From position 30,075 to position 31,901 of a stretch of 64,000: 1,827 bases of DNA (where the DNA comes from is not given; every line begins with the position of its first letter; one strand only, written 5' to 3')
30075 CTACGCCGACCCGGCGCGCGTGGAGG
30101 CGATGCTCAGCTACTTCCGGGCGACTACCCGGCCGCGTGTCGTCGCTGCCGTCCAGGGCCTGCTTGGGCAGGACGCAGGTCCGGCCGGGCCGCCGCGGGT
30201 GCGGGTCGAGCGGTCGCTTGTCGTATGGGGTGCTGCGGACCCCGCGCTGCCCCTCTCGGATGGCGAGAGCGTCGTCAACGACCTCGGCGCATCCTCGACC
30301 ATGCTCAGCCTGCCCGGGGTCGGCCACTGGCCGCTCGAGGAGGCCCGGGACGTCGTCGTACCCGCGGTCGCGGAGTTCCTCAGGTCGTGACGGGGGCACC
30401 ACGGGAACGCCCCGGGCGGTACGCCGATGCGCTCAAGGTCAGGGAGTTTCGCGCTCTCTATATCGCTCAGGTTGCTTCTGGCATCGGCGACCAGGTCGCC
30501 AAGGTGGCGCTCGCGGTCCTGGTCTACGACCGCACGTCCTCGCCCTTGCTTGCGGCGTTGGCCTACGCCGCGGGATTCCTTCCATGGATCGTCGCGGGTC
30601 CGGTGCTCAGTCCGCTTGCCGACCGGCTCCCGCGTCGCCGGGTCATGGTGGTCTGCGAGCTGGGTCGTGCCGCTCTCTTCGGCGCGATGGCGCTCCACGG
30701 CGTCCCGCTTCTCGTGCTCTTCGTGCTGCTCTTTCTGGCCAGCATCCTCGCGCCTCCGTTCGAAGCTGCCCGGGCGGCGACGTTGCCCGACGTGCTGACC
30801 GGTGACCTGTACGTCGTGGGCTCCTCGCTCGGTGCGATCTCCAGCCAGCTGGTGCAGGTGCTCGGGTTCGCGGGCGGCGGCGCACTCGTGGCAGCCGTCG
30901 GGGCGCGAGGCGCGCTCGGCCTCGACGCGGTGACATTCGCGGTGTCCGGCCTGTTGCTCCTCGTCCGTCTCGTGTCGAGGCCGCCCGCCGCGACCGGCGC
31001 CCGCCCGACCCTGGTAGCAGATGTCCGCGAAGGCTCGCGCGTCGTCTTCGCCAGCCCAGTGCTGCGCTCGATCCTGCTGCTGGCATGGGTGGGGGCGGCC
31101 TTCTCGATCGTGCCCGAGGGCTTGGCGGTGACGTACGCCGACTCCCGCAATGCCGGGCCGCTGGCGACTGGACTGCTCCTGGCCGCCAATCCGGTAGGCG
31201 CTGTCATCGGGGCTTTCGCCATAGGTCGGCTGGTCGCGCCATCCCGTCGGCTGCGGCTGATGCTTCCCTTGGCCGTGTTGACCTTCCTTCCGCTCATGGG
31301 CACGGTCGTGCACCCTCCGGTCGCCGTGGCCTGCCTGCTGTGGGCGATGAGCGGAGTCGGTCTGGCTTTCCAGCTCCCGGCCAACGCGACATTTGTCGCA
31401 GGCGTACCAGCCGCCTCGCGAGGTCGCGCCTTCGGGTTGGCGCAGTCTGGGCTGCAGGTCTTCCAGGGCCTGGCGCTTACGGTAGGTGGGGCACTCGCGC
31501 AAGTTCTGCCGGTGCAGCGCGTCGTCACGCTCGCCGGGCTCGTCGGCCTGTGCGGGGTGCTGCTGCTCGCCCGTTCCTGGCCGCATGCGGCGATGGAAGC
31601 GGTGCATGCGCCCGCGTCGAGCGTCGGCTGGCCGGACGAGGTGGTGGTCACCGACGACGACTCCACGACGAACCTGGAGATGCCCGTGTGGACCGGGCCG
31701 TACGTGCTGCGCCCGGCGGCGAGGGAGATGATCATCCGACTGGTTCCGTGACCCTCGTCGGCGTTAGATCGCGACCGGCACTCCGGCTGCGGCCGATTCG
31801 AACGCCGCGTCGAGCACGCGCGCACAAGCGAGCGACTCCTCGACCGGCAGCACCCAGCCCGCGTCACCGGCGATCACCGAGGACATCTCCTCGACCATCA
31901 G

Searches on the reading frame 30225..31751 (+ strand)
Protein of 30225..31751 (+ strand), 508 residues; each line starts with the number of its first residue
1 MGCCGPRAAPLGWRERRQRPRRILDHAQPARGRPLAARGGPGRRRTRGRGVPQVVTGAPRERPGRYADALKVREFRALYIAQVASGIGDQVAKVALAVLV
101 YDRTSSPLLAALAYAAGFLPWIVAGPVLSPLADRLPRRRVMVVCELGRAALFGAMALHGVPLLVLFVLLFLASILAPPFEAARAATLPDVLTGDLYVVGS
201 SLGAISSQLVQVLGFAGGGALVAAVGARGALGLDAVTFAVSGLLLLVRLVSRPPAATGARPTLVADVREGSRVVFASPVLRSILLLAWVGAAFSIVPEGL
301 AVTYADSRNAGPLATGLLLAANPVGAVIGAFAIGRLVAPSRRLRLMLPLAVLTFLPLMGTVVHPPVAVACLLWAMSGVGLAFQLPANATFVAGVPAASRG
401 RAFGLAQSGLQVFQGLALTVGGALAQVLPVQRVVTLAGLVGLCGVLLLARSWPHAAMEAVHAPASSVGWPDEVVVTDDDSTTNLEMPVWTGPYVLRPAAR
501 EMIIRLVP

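Call 74: search_protein_families(library=pfam, proteins=[window:30225-31751:+], max_evalue=0.001)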
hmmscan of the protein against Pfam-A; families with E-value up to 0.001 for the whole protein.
window:30225-31751:+ (508 aa): 2 families
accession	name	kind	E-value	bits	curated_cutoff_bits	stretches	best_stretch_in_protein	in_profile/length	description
PF07690.21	MFS_1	-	1.4e-26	93.7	33.4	2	78-294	1-219/347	Major Facilitator Superfamily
PF05977.19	MFS_3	-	2.8e-19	69.4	27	1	70-472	7-412/524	Transmembrane secretion effector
